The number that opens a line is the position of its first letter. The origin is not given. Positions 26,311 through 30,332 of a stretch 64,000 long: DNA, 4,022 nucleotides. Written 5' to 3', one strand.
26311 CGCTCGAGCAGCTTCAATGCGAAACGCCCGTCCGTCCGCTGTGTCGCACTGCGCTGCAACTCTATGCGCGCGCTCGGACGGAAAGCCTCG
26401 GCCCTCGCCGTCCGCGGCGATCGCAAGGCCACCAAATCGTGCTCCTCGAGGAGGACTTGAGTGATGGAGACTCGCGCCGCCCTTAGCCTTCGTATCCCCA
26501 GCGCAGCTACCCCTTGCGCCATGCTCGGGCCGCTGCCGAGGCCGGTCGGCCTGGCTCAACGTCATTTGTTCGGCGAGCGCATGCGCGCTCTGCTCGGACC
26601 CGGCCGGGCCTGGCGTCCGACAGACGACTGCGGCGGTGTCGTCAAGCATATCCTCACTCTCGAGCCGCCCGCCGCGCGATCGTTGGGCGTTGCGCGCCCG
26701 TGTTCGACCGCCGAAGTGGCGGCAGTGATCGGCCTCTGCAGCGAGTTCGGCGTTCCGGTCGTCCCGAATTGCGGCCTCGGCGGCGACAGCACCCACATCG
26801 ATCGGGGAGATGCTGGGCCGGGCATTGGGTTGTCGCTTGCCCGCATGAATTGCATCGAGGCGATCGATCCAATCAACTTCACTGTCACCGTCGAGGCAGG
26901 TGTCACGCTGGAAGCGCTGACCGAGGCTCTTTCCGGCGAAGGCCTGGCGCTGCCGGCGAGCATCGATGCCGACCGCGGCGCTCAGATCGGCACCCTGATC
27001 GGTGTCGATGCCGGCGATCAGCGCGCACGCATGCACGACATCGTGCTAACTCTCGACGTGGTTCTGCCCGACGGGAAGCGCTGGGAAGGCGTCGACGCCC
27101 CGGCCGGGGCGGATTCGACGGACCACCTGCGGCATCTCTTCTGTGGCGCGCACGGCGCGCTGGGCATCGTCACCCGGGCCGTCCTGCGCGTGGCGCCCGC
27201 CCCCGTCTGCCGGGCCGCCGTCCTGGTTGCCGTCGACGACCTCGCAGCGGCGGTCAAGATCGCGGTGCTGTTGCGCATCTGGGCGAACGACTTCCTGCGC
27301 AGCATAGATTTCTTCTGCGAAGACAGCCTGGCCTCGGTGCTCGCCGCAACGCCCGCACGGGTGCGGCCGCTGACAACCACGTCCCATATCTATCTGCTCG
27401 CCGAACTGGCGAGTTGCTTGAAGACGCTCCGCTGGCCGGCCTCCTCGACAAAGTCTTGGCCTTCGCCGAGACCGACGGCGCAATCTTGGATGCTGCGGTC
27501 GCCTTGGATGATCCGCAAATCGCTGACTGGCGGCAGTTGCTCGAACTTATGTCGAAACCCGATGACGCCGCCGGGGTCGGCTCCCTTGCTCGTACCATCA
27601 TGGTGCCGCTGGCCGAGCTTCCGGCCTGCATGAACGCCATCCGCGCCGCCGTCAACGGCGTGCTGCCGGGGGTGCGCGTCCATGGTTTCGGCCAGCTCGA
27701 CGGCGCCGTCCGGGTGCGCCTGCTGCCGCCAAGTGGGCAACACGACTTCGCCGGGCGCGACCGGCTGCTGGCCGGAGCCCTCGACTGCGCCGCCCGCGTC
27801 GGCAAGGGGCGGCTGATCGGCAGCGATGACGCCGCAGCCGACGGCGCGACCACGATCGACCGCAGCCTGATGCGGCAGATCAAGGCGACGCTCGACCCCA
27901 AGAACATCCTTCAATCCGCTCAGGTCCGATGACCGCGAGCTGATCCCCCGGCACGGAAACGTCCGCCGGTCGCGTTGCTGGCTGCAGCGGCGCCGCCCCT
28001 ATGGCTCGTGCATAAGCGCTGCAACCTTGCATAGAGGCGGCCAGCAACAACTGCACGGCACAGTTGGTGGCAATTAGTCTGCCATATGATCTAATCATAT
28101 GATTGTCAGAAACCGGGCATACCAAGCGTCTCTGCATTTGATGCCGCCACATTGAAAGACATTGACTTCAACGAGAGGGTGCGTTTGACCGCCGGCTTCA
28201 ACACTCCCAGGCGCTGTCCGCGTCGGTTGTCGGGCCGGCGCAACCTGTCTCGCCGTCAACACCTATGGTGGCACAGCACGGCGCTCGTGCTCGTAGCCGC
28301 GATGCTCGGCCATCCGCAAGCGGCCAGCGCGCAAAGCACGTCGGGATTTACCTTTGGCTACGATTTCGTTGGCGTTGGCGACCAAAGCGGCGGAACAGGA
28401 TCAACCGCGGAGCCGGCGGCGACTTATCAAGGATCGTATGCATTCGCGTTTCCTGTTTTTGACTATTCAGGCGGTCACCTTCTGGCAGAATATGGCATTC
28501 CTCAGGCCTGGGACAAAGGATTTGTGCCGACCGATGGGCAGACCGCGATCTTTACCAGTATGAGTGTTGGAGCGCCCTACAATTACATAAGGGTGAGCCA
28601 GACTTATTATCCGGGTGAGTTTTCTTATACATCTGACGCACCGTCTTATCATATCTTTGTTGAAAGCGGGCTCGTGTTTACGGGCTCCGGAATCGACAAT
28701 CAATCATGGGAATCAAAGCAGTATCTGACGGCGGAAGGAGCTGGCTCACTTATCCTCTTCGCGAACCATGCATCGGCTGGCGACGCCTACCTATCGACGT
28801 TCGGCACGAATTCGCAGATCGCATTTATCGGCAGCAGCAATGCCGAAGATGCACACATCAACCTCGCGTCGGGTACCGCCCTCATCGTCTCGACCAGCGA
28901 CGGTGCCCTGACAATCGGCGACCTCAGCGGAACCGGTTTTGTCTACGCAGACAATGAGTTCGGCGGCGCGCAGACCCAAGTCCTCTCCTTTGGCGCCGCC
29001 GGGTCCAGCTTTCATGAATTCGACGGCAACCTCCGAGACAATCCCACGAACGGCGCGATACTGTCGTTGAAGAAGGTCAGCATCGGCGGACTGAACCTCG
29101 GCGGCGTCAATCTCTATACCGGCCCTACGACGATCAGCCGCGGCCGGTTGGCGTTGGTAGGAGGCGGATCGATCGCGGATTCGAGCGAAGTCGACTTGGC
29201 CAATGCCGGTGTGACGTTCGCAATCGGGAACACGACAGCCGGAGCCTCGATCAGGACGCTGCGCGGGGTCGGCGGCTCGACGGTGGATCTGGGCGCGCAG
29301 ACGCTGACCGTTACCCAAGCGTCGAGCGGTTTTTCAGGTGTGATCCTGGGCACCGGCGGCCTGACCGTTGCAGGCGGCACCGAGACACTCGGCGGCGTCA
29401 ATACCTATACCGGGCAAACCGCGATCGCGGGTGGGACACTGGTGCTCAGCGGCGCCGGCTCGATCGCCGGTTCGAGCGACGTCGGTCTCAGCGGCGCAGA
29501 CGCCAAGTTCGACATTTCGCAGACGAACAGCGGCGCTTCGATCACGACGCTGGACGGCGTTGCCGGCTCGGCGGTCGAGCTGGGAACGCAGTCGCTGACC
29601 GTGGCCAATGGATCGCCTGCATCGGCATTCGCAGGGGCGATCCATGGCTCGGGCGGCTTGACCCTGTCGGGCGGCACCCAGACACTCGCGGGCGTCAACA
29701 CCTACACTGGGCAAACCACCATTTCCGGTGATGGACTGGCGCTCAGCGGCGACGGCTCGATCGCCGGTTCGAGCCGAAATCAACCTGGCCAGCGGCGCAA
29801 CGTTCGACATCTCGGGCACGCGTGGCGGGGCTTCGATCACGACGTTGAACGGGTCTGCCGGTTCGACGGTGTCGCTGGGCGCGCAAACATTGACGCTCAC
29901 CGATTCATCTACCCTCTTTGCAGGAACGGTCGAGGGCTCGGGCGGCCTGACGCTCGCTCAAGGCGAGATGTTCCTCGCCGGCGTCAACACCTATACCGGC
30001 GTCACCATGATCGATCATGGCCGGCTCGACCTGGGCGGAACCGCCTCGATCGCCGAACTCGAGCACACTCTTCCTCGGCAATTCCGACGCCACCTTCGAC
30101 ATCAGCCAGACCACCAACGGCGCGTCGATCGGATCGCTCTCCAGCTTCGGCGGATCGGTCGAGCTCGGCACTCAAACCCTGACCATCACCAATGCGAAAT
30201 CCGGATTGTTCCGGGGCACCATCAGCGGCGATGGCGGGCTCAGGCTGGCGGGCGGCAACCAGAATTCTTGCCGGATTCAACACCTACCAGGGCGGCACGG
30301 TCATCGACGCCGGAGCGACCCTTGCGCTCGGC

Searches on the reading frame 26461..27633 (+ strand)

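Call 9: search_protein_families(library=pfam, proteins=[window:26461-27633:+])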
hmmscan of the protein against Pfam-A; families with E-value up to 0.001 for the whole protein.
window:26461-27633:+ (390 aa): 1 family
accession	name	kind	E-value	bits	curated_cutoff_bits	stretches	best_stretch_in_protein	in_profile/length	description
PF01565.28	FAD_binding_4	-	1.3e-21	77.2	26.4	1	76-207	3-135/139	FAD binding domain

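Call 57: search_protein_families(library=ncbifam, proteins=[window:26461-27633:+], max_evalue=0.01)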
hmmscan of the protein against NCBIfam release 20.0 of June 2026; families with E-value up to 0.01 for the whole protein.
window:26461-27633:+ (390 aa): 9 families
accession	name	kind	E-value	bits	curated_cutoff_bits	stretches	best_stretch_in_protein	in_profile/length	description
TIGR00387.1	glcD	equivalog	1e-19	70.7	567.9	1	79-266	3-192/413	glycolate oxidase subunit GlcD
NF049975.1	2HglutDHaseYdiJ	equivalog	3.5e-10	38.3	1350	2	128-210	106-192/1018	D-2-hydroxyglutarate dehydrogenase YdiJ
NF008408.0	PRK11230.1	equivalog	1.4e-09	37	897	1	73-266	55-249/499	glycolate oxidase subunit GlcD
TIGR01679.1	bact_FAD_ox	subfamily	1.5e-07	30.7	292.25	1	77-246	15-174/419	FAD-linked oxidoreductase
TIGR01677.1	pln_FAD_oxido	subfamily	3.9e-07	28.9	383.1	1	76-211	36-179/560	FAD-dependent oxidoreductase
NF008439.0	PRK11282.1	equivalog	1.5e-06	27.3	284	1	118-266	39-192/358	glycolate oxidase subunit GlcE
NF053785.1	DcplphribOxDprE1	equivalog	2e-06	27.3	500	1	104-247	43-183/449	decaprenylphosphoryl-beta-D-ribose oxidase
TIGR01678.1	FAD_lactone_ox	subfamily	0.00072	18.6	396.8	1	124-247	61-181/438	sugar 1,4-lactone oxidase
TIGR01676.1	GLDHase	equivalog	0.0081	15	458.25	0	125-241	109-222/541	L-galactonolactone dehydrogenase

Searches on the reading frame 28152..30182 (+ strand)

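Call 9: search_protein_families(library=pfam, proteins=[window:28152-30182:+])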
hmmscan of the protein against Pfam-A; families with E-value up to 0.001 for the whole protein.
window:28152-30182:+ (676 aa): 1 family
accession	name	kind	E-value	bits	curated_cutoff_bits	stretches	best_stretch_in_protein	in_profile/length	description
PF12951.13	PATR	-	9.1e-09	35.6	27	0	312-335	7-30/30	Passenger-associated-transport-repeat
